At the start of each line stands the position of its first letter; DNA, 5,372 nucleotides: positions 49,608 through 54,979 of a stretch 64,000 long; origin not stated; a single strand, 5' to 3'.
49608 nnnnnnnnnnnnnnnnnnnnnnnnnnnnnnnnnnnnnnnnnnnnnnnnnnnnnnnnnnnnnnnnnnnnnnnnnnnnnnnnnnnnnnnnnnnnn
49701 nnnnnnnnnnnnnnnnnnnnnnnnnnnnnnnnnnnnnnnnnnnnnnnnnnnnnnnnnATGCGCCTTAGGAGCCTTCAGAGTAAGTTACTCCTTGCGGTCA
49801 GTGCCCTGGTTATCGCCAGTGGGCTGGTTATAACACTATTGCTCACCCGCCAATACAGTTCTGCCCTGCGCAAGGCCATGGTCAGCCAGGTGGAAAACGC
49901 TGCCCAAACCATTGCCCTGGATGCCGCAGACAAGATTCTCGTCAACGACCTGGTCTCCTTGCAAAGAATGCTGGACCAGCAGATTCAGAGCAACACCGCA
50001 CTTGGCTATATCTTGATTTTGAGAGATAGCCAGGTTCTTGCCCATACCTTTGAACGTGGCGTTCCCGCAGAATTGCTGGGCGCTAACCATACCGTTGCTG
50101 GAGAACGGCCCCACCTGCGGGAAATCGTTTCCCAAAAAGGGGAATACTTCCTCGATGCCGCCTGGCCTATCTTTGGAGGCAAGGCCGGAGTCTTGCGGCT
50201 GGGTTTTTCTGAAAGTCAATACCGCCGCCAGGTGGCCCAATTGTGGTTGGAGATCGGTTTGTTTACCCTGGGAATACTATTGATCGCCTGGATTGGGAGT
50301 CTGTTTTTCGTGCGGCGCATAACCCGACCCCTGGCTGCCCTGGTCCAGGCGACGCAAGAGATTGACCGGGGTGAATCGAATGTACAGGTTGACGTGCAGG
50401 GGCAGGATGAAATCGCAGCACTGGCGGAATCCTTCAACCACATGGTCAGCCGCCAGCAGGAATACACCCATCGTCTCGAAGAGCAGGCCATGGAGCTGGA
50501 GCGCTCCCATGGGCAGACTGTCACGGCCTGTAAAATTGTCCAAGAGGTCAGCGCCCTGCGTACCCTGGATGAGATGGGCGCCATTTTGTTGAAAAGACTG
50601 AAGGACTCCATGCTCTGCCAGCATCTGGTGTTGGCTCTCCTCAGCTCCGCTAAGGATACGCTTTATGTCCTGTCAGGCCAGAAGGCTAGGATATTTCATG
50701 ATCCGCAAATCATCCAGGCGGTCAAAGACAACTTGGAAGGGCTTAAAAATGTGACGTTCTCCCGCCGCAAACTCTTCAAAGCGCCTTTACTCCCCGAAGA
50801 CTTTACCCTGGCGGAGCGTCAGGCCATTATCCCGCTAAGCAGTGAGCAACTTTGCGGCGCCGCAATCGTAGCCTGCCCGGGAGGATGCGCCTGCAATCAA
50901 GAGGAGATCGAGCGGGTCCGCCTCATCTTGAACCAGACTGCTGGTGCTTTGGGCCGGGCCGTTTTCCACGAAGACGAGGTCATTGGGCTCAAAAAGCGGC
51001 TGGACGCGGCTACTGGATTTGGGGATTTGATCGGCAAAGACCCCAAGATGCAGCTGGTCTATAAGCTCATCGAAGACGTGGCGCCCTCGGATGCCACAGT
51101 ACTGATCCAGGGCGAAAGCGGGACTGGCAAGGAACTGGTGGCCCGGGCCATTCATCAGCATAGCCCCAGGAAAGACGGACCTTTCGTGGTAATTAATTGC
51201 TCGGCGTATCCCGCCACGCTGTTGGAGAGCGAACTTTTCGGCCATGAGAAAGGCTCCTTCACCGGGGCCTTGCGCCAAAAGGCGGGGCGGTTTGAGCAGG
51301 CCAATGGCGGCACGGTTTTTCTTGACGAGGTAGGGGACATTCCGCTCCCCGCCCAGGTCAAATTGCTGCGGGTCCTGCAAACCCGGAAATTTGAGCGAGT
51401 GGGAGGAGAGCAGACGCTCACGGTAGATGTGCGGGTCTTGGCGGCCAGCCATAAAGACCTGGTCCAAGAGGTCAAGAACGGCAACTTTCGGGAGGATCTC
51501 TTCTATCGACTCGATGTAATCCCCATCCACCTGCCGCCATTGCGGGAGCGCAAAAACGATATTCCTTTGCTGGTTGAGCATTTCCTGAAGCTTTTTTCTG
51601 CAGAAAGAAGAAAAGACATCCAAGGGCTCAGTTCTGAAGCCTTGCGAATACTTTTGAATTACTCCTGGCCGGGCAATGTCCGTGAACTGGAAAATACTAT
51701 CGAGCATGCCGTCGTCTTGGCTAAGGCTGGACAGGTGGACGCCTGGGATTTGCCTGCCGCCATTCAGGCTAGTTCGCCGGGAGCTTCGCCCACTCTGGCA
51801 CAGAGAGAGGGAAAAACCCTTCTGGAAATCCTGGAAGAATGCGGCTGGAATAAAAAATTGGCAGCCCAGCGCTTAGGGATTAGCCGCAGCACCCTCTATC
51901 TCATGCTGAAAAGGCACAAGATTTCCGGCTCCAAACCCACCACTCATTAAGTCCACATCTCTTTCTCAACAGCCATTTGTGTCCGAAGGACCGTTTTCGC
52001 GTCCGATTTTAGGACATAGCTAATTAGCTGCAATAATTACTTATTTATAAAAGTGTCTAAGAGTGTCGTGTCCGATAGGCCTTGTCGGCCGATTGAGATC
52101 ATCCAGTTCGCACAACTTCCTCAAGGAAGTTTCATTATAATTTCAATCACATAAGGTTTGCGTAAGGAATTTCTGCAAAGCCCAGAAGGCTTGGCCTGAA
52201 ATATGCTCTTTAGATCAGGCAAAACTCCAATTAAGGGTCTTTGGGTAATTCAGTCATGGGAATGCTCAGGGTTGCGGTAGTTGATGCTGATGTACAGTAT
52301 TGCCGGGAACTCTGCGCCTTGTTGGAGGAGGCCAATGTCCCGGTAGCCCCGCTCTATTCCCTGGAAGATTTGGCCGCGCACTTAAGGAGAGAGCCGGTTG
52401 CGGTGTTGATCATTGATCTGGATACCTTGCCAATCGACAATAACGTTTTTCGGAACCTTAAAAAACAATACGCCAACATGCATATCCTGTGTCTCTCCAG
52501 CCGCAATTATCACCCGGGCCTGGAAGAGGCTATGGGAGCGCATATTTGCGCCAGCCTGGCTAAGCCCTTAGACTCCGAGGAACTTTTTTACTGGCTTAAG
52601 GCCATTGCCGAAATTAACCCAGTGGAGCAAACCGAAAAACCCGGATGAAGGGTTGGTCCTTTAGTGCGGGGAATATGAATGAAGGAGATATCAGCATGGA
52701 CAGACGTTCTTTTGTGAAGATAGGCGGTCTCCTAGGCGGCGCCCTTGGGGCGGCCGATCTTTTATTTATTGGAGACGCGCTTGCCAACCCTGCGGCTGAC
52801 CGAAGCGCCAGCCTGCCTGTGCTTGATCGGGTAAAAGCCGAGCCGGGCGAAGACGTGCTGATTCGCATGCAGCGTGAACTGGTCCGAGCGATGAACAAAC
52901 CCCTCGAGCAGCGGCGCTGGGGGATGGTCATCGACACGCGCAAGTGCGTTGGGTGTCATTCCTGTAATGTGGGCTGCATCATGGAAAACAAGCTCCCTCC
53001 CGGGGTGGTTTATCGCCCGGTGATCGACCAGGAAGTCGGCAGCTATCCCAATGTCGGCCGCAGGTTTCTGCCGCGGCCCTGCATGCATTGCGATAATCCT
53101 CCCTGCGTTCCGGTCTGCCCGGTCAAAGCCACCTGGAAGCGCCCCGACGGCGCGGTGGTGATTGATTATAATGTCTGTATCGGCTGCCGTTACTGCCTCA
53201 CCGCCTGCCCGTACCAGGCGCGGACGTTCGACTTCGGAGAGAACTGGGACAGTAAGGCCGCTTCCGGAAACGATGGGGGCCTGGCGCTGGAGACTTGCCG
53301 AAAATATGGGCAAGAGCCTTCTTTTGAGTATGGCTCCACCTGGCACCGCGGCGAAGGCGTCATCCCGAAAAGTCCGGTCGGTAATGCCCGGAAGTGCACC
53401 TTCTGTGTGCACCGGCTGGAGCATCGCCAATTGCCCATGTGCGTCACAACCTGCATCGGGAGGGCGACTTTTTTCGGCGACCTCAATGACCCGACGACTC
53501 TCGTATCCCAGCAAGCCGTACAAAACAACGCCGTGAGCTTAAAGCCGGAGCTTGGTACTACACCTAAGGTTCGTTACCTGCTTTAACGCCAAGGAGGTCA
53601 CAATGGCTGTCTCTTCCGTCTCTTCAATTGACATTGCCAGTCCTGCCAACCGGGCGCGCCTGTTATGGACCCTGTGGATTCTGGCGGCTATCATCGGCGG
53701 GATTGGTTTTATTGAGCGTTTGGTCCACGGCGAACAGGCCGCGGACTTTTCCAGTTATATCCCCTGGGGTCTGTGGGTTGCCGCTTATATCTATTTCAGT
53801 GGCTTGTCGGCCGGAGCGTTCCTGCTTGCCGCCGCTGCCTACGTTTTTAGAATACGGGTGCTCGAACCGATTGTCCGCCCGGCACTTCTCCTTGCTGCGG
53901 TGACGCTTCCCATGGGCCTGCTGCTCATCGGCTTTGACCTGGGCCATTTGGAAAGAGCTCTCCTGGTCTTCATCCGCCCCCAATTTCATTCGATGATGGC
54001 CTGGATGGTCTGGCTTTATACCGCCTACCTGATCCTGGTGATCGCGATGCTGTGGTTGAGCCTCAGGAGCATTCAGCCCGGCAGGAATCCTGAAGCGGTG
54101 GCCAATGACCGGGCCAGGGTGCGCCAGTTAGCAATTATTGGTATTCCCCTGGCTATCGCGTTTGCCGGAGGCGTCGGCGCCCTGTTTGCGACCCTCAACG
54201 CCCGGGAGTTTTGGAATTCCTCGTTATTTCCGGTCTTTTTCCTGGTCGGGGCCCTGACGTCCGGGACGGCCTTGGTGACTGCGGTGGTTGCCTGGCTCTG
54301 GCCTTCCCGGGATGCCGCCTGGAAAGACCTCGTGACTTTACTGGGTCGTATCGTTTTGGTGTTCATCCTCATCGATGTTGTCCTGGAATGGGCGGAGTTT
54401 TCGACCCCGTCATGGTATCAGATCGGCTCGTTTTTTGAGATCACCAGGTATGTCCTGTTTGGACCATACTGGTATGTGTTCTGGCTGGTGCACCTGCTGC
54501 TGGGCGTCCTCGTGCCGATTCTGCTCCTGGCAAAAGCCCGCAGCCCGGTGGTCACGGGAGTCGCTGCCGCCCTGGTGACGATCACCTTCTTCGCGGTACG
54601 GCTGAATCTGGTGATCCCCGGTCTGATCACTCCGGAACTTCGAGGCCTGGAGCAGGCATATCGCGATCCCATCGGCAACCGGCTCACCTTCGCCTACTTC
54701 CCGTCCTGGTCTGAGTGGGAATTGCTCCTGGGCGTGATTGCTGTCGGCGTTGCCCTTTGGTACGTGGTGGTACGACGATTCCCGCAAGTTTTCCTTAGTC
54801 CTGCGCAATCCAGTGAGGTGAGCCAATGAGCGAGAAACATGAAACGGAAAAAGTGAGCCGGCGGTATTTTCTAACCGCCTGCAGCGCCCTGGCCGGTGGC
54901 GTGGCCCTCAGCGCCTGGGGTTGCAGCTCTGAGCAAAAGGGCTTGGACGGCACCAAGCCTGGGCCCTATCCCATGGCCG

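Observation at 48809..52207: Membrane-integrated sigma-54 activator coupled to a PhnD-like periplasmic binding protein, with matching -24/-12 promoter and GTCCGA repeats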

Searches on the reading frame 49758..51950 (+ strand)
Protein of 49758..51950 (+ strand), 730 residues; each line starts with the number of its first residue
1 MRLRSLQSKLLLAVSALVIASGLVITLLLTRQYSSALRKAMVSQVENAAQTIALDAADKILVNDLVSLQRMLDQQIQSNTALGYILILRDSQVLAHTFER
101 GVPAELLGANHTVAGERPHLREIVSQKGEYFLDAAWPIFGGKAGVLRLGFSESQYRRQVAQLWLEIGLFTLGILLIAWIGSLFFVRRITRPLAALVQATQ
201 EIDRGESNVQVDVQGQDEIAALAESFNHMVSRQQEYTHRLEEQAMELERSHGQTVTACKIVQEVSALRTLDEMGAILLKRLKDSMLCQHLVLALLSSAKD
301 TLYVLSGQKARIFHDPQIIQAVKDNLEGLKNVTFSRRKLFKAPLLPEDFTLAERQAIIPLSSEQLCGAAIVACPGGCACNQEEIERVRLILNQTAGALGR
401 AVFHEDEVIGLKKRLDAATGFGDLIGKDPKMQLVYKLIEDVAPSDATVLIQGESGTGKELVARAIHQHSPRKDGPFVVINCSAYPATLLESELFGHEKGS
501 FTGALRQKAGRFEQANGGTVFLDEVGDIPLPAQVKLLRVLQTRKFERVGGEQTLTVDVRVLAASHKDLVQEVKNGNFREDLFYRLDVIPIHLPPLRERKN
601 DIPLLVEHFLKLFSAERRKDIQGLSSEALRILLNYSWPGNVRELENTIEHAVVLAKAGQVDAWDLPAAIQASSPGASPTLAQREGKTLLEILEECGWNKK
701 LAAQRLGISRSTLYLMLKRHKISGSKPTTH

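Call 3: search_protein_families(library=pfam, proteins=[window:49758-51950:+], max_evalue=0.01)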
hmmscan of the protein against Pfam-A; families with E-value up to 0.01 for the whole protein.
window:49758-51950:+ (730 aa): 11 families
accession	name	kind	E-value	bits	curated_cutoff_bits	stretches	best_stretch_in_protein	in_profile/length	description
PF00158.32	Sigma54_activat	-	3.2e-73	245.4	20.2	1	424-591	1-168/168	Sigma-54 interaction domain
PF25601.1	AAA_lid_14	-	3.5e-30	104.1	27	1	596-677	1-82/87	AAA+ ATPase lid domain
PF14532.12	Sigma54_activ_2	-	3.5e-19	69.9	25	1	425-595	1-138/138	Sigma-54 interaction domain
PF00672.30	HAMP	-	1.5e-15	57.6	25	1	183-232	1-50/53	HAMP domain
PF02954.25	HTH_8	-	6.2e-11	42.3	22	1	679-719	1-41/42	Bacterial regulatory protein, Fis family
PF07728.20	AAA_5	-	5.7e-06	26.8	22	1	448-565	2-122/139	AAA domain (dynein-related subfamily)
PF13191.12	AAA_16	-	4.9e-05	24.3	32.6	1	424-496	2-81/167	AAA ATPase domain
PF13384.12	HTH_23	-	0.00054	20.1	24.6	1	693-724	15-45/50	Homeodomain-like domain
PF06068.19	TIP49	-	0.0064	16.1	23.8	0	410-482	12-86/347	TIP49 P-loop domain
PF12728.13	HTH_17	-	0.008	16.9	27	0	702-724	7-29/51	Helix-turn-helix domain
PF01381.28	HTH_3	-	0.0084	16.6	23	0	690-714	3-27/55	Helix-turn-helix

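Call 4: search_protein_families(library=ncbifam, proteins=[window:49758-51950:+], max_evalue=0.01)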
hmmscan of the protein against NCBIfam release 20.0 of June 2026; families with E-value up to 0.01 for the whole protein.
window:49758-51950:+ (730 aa): 59 families (the best 25 are shown)
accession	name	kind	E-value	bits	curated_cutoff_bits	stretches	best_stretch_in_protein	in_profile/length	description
TIGR01817.1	nifA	equivalog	5.7e-114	381.8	528.85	1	423-665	197-438/534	nif-specific transcriptional activator NifA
TIGR01818.1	ntrC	equivalog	8.8e-110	367.6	558.6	1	397-679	109-391/463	nitrogen regulation protein NR(I)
NF041552.1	TF_PrdR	equivalog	5.1e-108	361.9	795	1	418-719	263-575/577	sigma-54 dependent transcriptional regulator PrdR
NF008469.0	PRK11361.1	equivalog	7e-107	358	714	1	405-722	126-456/461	acetoacetate metabolism transcriptional regulator AtoC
TIGR02915.1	PEP_resp_reg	equivalog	1.3e-106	357.1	502.6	1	411-722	129-444/445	PEP-CTERM-box response regulator transcription factor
NF007689.0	PRK10365.1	equivalog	2.4e-101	339.7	760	1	398-718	117-440/441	sigma-54-dependent response regulator transcription factor ZraR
NF050807.1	TransRegFlbDCaul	equivalog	6.2e-97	325.3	750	1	423-663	119-359/454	sigma-54-dependent transcriptional regulator FlbD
NF003451.0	PRK05022.1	equivalog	1.1e-95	321.2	476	1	420-661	188-429/512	nitric oxide reductase transcriptional regulator NorR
NF011958.0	PRK15429.1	equivalog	1.3e-95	321.5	830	1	409-723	365-687/692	formate hydrogenlyase transcriptional activator FlhA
NF038308.1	RNA_repair_RtcR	equivalog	4.6e-95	319.5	650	1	422-693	180-461/530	RNA repair transcriptional activator RtcR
NF008176.1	PRK10923.1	equivalog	7.2e-91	305.1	620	1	397-680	114-396/469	nitrogen regulation protein NR(I)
TIGR02329.1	propionate_PrpR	equivalog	2.5e-89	300.3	499.2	1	413-718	203-525/526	propionate catabolism operon regulatory protein PrpR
NF011953.0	PRK15424.1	equivalog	3.7e-89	299.8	703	1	395-720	192-534/538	propionate catabolism operon regulatory protein PrpR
NF041946.1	LuxO_transreg_Vib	equivalog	4.6e-88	296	800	1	419-672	130-383/463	quorum-sensing sigma-54 dependent transcriptional regulator LuxO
NF041906.1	V4R_TF_MobR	exception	1.1e-85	288.3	999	1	425-659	235-469/544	phenol degradation transcriptional regulator MobR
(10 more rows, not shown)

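Call 43: predict_structure(alignment_id=A2)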
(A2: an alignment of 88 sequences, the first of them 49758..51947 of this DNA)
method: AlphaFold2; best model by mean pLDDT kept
length: 730 residues; sequences in the alignment: 88
mean_pLDDT: 68.0   pTM: 0.39
mean pLDDT of the five models: 68.0, 66.3, 64.8, 62.8, 62.1
residues with pLDDT >= 90: 0; 70-90: 429; 50-70: 152; < 50: 149
segments of 3 or more residues with pLDDT < 50: 110-116, 445-448, 450-454, 479-573, 575-594, 596-600, 672-678
pLDDT, mean of each block of 10 residues (from residue 1): 61 77 71 65 75 83 84 83 79 77 59 49 57 72 76 73 76 81 76 81 80 72 86 87 81 78 74 85 82 85 82 85 81 76 67 76 77 70 84 85 81 71 59 59 51 55 71 56 41 35 23 31 40 44 32 35 38 42 31 45 76 83 83 65 74 81 72 49 81 84 88 87 60
secondary structure, 60 per line:
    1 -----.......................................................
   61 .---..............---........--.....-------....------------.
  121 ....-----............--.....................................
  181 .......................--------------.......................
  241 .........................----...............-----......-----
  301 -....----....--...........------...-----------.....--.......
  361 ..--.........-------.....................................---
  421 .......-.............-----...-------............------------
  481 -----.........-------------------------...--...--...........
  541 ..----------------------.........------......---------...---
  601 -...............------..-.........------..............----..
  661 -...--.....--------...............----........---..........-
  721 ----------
elements in order (helices of 4 or more, strands of 3 or more residues): H6-61 H65-78 E82-89 E92-96 H104-107 E120-124 E130-138 E144-151 H152-203 H218-265 H270-284 E290-295 E302-305 E310-313 H316-326 E333-335 H347-351 E354-362 E365-373 H381-417 H421-427 H429-441 E447-449 H457-468 H486-494 E520-522 H530-542 H565-573 H580-585 H602-616 H626-634 H641-654 H667-671 H680-694 H699-706 H710-719

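Call 73: fold_search(model_id=the predicted structure, library=pdb)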
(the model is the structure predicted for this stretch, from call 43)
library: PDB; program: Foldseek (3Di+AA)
matches with E <= 10: 922; with E <= 0.001: 93
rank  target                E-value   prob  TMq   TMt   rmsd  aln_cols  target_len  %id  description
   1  1ojl_D                1.3e-19  1.00  0.16  0.32  21.6       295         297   53  Crystal structure of a sigma54-activator suggests the mechanism for the conformational switch necessary for sigma54 bi (released 2005-05-19)
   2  1ojl_E                8.1e-19  1.00  0.15  0.32  20.8       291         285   52  Crystal structure of a sigma54-activator suggests the mechanism for the conformational switch necessary for sigma54 bi (released 2005-05-19)
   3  1ojl_A                3.3e-18  1.00  0.17  0.35  18.9       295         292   52  Crystal structure of a sigma54-activator suggests the mechanism for the conformational switch necessary for sigma54 bi (released 2005-05-19)
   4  1ojl_C                2.1e-16  1.00  0.16  0.36  19.9       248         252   56  Crystal structure of a sigma54-activator suggests the mechanism for the conformational switch necessary for sigma54 bi (released 2005-05-19)
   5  1ojl_B                8.4e-16  1.00  0.16  0.36  19.8       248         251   56  Crystal structure of a sigma54-activator suggests the mechanism for the conformational switch necessary for sigma54 bi (released 2005-05-19)
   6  1ojl_F                1.0e-15  1.00  0.16  0.36  19.8       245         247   56  Crystal structure of a sigma54-activator suggests the mechanism for the conformational switch necessary for sigma54 bi (released 2005-05-19)
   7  6iy8_B                4.5e-15  1.00  0.16  0.23  29.1       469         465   32  DmpR-phenol complex of Pseudomonas putida (released 2020-06-10)
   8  5m7n_B                6.7e-15  1.00  0.16  0.24  25.2       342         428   36  Crystal structure of NtrX from Brucella abortus in complex with ATP processed with the CrystalDirect automated mountin (released 2017-01-25)
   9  6jdl                  7.5e-15  1.00  0.15  0.34  19.8       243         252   54  Central domain of FleQ H287A mutant in complex with ATPgS and Mg (released 2019-11-27)
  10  5m7p_B                8.3e-15  1.00  0.16  0.24  27.5       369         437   34  Crystal structure of NtrX from Brucella abortus in complex with ADP processed with the CrystalDirect automated mountin (released 2017-01-25)
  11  5exp                  1.3e-14  1.00  0.16  0.36  20.2       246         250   55  AAA+ domain of FleQ from Pseudomonas aeruginosa (released 2016-01-13)
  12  1ny5_A                1.4e-14  1.00  0.15  0.26  24.9       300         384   44  Crystal structure of sigm54 activator (AAA+ ATPase) in the inactive state (released 2003-11-11)
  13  5m7p_A                2.2e-14  1.00  0.15  0.23  23.8       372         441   33  Crystal structure of NtrX from Brucella abortus in complex with ADP processed with the CrystalDirect automated mountin (released 2017-01-25)
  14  5exs                  2.8e-14  1.00  0.15  0.35  19.9       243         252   55  AAA+ ATPase FleQ from Pseudomonas aeruginosa bound to ATP-gamma-S (released 2016-01-13)
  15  3m0e_A                3.2e-14  1.00  0.15  0.34  19.9       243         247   49  Crystal structure of the ATP-bound state of Walker B mutant of NtrC1 ATPase domain (released 2010-11-03)
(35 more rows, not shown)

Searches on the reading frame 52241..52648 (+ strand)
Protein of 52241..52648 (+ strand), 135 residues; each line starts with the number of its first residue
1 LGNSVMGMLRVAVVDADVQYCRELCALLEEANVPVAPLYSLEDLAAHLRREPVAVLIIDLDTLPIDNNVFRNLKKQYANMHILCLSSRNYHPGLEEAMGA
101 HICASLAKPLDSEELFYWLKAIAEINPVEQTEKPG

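Call 3: search_protein_families(library=pfam, proteins=[window:52241-52648:+], max_evalue=0.01)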
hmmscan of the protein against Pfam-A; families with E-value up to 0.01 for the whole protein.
window:52241-52648:+ (135 aa): 1 family
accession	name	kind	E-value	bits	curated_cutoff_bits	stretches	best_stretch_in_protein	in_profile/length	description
PF00072.30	Response_reg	-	2.1e-07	31.5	30.2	1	11-116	1-107/111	Response regulator receiver domain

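Call 4: search_protein_families(library=ncbifam, proteins=[window:52241-52648:+], max_evalue=0.01)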
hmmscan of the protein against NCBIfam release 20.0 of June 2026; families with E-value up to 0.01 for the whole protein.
window:52241-52648:+ (135 aa): 4 families
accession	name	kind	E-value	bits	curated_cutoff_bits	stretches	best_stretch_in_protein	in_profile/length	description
NF041832.1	near_NosP_CTERM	subfamily_domain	3e-06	26.6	400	1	8-115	251-362/370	NahK/ErcS family hybrid sensor histidine kinase/response regulator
NF007005.1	PRK09468.1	equivalog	0.00022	20.7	331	1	10-128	5-124/237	osmolarity response regulator transcription factor OmpR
NF006900.1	PRK09390.1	equivalog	0.00086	18.9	255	1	10-122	6-119/203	response regulator FixJ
NF007689.0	PRK10365.1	equivalog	0.0038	16.1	760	1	9-125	6-124/441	sigma-54-dependent response regulator transcription factor ZraR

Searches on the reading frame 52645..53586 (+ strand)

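Call 3: search_protein_families(library=pfam, proteins=[window:52645-53586:+], max_evalue=0.01)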
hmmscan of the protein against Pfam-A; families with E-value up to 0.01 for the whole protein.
window:52645-53586:+ (313 aa): 10 families
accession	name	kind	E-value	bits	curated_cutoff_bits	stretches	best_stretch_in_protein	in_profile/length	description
PF13247.11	Fer4_11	-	2.3e-20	73.1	26.2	2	140-196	4-62/100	4Fe-4S dicluster domain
PF12838.12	Fer4_7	-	1.2e-09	38.9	27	2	178-270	2-48/52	4Fe-4S dicluster domain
PF13187.11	Fer4_9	-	5.8e-08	33.1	27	3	146-192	2-51/52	4Fe-4S dicluster domain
PF13237.11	Fer4_10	-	1.5e-07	31.6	25.5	2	143-189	6-53/53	4Fe-4S dicluster domain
PF12797.12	Fer4_2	-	5.4e-07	29.6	24.5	2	170-190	2-22/22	4Fe-4S binding domain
PF12837.12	Fer4_6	-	1.5e-06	28.3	25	1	171-192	2-23/24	4Fe-4S binding domain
PF00037.32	Fer4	-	3e-06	27.3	21.1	1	171-193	1-23/24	4Fe-4S binding domain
PF13183.11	Fer4_8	-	0.004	18.1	27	1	176-207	3-35/68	4Fe-4S dicluster domain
PF25160.1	LdpA_Fe-S-bd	-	0.0052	17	27.6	1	149-191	5-41/49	LdpA Fe-S cluster-binding domain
PF13484.11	Fer4_16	-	0.0099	17.1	30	1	178-205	2-28/66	4Fe-4S double cluster binding domain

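Call 4: search_protein_families(library=ncbifam, proteins=[window:52645-53586:+], max_evalue=0.01)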
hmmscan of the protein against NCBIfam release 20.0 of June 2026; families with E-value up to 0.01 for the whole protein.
window:52645-53586:+ (313 aa): 52 families (the best 25 are shown)
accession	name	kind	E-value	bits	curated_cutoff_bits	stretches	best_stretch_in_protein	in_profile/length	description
NF045797.1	DsrO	equivalog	5.6e-57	192.9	200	2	81-212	33-169/235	sulfate reduction electron transfer complex DsrMKJOP subunit DsrO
NF011569.0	PRK14993.1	equivalog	1.7e-54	184.8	416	2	87-195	39-149/244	tetrathionate reductase subunit TtrB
NF041715.1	arsenate_red_ArrB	equivalog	1.2e-44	152.7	450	1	91-312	2-225/233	arsenate respiratory reductase iron-sulfur subunit ArrB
TIGR03149.1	cyt_nit_nrfC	equivalog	6.7e-41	140.1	377.6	2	84-197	31-146/225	cytochrome c nitrite reductase Fe-S protein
NF041782.1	mnquin_red_QrcC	equivalog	1.1e-33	116.9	400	2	92-206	1-126/239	menaquinone reductase iron-sulfur cluster-binding subunit QrcC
TIGR02951.1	DMSO_dmsB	equivalog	2.7e-32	112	214.1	2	92-200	2-119/161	DMSO/selenate family reductase complex B subunit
TIGR03478.1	DMSO_red_II_bet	subfamily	6e-28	97.7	480.7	2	128-197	113-183/321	DMSO reductase family type II enzyme, iron-sulfur subunit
NF038355.1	FDH3_beta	equivalog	2.4e-27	96.1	240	1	94-203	5-111/180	formate dehydrogenase FDH3 subunit beta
NF045715.1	sulf_resp_HmcB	equivalog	3.4e-26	92.1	420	3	142-204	103-165/307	sulfate respiration complex iron-sulfur protein HmcB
NF008134.0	PRK10882.1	equivalog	7.5e-24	84.4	263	2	140-199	107-167/329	hydrogenase 2 operon protein HybA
NF042979.1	EthbenzDh_ebdB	equivalog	7.4e-22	77.7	740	2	123-196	130-204/354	ethylbenzene dehydrogenase subunit beta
TIGR01660.1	narH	equivalog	2e-21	76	524.05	2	132-200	169-238/492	nitrate reductase subunit beta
TIGR01582.1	FDH-beta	equivalog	7.8e-16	58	334.7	2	145-196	92-144/283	formate dehydrogenase subunit beta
NF009408.0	PRK12769.1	equivalog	3.4e-14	51.9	1003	1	95-193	6-102/659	formate-dependent uric acid utilization protein AegA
NF007382.0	PRK09898.1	equivalog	1e-13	51.3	213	1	93-204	59-182/208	ferredoxin-like protein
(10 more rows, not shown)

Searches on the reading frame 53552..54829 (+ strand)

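Call 3: search_protein_families(library=pfam, proteins=[window:53552-54829:+], max_evalue=0.01)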
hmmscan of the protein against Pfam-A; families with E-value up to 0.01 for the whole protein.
window:53552-54829:+ (425 aa): 1 family
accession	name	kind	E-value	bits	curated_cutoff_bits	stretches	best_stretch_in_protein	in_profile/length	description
PF03916.19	NrfD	-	7.3e-36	124.8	25.8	1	69-361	8-312/313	Polysulphide reductase, NrfD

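Call 4: search_protein_families(library=ncbifam, proteins=[window:53552-54829:+], max_evalue=0.01)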
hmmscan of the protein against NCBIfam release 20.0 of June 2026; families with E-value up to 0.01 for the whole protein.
window:53552-54829:+ (425 aa): 5 families
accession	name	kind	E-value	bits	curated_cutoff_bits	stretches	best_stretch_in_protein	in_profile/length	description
NF045798.1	DsrP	equivalog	1.1e-24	87.5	350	1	38-408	14-338/346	sulfate reduction electron transfer complex DsrMKJOP subunit DsrP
NF041784.1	mnquin_red_QrcD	equivalog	3.8e-14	52.8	570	1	42-411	25-399/408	menaquinone reductase integral membrane subunit QrcD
NF008133.1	PRK10881.1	equivalog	2.2e-13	50.4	450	1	42-412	17-373/377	Ni/Fe-hydrogenase cytochrome b subunit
NF045714.1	sulf_resp_HmcC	equivalog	1.1e-10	41.4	550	1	48-418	14-373/376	sulfate respiration complex protein HmcC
TIGR03148.1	cyt_nit_nrfD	equivalog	3.1e-07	30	347.6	1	71-339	9-288/316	cytochrome c nitrite reductase subunit NrfD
